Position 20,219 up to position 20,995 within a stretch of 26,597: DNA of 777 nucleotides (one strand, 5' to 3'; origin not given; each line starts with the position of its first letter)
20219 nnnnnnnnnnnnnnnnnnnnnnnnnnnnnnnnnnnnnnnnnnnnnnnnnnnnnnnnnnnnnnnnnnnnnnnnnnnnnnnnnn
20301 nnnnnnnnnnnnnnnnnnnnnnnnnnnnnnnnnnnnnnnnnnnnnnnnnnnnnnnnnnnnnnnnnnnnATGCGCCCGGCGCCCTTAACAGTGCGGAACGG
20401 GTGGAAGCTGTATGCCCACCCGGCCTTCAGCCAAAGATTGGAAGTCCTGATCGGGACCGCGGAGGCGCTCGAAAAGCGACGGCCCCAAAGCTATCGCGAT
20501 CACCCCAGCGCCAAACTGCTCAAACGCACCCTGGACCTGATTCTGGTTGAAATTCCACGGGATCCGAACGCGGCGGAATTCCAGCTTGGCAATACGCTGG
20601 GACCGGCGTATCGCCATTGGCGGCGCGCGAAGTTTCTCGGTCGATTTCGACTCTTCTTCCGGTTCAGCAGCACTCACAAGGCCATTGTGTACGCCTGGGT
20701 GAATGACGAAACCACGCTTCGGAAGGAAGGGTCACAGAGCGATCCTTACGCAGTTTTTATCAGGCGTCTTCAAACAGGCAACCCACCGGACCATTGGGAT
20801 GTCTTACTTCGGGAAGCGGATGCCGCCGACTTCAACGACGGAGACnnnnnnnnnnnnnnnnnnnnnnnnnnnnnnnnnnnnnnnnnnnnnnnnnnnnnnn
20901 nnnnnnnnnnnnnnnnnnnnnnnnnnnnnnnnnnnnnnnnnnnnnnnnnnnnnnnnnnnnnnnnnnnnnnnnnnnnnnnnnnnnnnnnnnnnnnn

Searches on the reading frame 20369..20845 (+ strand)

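Call 69: search_protein_families(library=pfam, proteins=[window:20369-20845:+], max_evalue=0.00001)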
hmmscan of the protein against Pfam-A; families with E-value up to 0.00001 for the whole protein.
window:20369-20845:+ (159 aa): 1 family
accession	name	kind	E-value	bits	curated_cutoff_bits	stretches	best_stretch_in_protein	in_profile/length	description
PF11663.14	Toxin_YhaV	-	1.4e-51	174.6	35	1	14-150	1-137/138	Toxin with endonuclease activity, of toxin-antitoxin system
